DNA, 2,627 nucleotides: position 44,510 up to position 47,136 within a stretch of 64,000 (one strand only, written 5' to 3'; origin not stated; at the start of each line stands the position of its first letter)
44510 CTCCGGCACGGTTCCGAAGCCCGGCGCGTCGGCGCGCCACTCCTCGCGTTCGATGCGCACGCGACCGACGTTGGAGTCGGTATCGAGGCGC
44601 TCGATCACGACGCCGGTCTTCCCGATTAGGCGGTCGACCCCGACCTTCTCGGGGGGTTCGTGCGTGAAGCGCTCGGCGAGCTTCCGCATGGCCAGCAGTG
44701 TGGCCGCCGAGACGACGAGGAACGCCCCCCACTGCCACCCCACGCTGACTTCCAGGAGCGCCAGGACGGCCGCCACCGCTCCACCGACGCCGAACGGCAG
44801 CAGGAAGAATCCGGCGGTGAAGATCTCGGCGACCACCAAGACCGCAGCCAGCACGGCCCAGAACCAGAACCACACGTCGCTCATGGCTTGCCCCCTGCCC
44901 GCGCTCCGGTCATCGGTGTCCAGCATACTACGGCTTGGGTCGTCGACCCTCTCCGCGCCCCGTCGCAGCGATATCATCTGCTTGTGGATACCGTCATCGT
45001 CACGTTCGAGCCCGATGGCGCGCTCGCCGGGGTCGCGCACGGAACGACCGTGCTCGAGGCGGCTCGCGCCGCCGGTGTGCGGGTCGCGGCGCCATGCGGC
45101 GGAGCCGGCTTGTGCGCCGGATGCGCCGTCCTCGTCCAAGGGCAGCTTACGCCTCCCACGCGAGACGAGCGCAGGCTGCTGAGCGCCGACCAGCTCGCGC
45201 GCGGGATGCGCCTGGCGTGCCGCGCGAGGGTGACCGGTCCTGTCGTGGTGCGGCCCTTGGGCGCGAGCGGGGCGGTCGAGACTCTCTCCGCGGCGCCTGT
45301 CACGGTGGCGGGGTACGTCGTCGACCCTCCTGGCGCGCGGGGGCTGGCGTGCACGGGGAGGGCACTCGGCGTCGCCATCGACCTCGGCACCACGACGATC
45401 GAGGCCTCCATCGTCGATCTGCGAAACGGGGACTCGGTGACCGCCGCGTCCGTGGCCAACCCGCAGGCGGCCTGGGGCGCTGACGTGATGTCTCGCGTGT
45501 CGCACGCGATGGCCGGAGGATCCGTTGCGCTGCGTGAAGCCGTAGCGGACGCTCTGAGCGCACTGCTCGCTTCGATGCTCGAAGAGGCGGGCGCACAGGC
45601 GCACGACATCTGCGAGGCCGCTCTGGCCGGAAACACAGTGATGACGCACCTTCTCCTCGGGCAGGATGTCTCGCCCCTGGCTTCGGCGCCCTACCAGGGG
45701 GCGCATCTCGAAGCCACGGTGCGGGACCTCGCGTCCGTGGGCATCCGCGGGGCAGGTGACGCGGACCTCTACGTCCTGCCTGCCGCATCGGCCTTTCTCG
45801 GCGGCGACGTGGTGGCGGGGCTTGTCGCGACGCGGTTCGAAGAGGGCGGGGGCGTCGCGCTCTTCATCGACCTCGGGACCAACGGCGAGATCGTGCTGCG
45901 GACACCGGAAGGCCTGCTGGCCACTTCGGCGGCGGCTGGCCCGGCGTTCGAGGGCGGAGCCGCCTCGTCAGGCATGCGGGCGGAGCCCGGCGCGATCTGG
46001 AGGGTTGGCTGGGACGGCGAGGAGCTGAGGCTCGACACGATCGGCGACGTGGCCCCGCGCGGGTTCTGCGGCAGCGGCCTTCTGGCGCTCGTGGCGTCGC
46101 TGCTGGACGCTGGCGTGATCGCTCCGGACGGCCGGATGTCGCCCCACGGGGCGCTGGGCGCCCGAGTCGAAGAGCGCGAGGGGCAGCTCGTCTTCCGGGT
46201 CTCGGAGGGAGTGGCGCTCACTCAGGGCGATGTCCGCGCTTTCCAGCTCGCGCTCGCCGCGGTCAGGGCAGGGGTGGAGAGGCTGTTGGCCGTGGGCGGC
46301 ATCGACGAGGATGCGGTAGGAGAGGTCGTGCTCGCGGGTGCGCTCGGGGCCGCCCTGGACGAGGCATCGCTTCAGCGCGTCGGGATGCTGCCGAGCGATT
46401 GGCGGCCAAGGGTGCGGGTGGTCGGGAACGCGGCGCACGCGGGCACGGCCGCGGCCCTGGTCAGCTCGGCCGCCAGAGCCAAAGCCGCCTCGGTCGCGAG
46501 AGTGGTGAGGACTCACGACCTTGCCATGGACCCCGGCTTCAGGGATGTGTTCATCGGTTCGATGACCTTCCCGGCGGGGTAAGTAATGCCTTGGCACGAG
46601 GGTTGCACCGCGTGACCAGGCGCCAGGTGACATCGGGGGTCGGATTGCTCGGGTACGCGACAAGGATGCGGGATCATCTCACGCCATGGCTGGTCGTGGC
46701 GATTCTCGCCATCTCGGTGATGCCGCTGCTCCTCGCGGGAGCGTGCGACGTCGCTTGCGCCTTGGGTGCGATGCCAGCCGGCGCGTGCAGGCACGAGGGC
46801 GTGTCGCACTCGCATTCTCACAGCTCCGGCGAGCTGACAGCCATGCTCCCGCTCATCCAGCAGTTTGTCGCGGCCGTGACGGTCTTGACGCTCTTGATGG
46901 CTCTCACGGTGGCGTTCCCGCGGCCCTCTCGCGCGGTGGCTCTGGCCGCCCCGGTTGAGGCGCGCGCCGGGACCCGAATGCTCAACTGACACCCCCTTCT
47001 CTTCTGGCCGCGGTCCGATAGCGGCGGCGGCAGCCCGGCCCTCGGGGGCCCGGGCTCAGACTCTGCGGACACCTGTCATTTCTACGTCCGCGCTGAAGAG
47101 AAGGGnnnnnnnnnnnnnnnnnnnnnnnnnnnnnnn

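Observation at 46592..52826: Copper cluster with three paralogous Cys/Met cupredoxin-like domains on three different carriers upstream of copA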

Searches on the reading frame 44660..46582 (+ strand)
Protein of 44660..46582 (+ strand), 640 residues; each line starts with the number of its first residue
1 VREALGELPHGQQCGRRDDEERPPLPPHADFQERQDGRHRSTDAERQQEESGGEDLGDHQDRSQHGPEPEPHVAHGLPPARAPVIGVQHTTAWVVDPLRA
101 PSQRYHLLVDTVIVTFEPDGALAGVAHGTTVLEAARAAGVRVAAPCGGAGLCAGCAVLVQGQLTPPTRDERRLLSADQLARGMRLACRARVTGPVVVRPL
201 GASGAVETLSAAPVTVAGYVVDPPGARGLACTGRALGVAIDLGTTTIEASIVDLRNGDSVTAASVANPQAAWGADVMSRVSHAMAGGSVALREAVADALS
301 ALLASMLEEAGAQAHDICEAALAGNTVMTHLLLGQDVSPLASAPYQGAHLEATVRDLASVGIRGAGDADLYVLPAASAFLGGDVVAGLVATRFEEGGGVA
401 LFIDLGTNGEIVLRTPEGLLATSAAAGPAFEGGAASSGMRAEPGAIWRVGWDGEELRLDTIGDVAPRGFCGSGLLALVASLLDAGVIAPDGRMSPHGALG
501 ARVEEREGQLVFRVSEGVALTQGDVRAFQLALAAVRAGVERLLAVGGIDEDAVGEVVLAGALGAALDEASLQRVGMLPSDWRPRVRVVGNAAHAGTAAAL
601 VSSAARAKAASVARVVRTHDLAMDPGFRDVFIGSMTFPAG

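Call 3: search_protein_families(library=pfam, max_evalue=0.1, proteins=[window:44660-46582:+])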
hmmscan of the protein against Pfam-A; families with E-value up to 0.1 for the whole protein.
window:44660-46582:+ (640 aa): 4 families
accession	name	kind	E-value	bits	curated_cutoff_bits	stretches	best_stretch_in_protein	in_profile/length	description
PF14574.11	RACo_C_ter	-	1.2e-63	215.1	27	1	399-638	2-250/261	C-terminal domain of RACo the ASKHA domain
PF17651.6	Raco_middle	-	1.1e-44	152.4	26.8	1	236-394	1-161/163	RACo middle region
PF00111.32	Fer2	-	1.8e-09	37.9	21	1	125-192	13-77/77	2Fe-2S iron-sulfur cluster binding domain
PF13510.11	Fer2_4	-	0.0013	19.1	22.8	1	114-161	4-60/82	2Fe-2S iron-sulfur cluster binding domain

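Call 4: search_protein_families(library=ncbifam, max_evalue=0.1, proteins=[window:44660-46582:+])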
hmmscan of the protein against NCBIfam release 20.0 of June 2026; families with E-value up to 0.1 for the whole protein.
window:44660-46582:+ (640 aa): 9 families
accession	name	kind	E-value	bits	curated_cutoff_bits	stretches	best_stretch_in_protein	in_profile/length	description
NF040756.1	corr_regen_AcsV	exception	8.5e-96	321.7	800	2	234-638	208-624/632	corrinoid activation/regeneration protein AcsV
TIGR04270.1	Rama_corrin_act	subfamily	9.8e-32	110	500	1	237-632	2-411/534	methylamine methyltransferase corrinoid protein reductive activase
TIGR01941.1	nqrF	equivalog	2.2e-07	30.2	295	1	123-192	44-113/405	NADH:ubiquinone reductase (Na(+)-transporting) subunit F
TIGR02007.1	fdx_isc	equivalog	6.3e-06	26.3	132.1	1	115-193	10-92/110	ISC system 2Fe-2S type ferredoxin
NF004317.0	PRK05713.1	equivalog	1.4e-05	24.5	338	1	125-200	13-85/312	iron-sulfur-binding ferredoxin reductase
NF058606.1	GlBtMonoRdsGbcB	equivalog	0.00022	20.3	500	1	109-197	275-360/362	glycine betaine monooxygenase reductase subunit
NF041393.1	Frdxn_Halo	equivalog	0.00099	18.9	150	1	125-190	42-105/128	ferredoxin Fer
NF007964.0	PRK10684.1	equivalog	0.003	16.6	383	1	125-197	263-332/333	NADH oxidoreductase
TIGR02008.1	fdx_plant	subfamily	0.0062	16.3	81.15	1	126-195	20-86/97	ferredoxin [2Fe-2S]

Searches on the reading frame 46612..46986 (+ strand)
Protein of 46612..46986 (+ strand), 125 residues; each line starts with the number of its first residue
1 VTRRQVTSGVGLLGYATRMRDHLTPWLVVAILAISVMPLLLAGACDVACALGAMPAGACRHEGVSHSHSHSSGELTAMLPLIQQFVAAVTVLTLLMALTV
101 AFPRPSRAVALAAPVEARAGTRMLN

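Call 3: search_protein_families(library=pfam, max_evalue=0.1, proteins=[window:46666-46986:+])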
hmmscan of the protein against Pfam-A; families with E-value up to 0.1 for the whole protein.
seq(107 aa): 0 families

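Call 4: search_protein_families(library=ncbifam, max_evalue=0.1, proteins=[window:46666-46986:+])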
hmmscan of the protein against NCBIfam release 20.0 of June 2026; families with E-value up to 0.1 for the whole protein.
seq(107 aa): 0 families

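Call 73: search_protein_families(library=pfam, max_evalue=0.01, proteins=[window:46612-46986:+])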
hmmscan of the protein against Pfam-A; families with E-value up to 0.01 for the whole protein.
seq(125 aa): 0 families
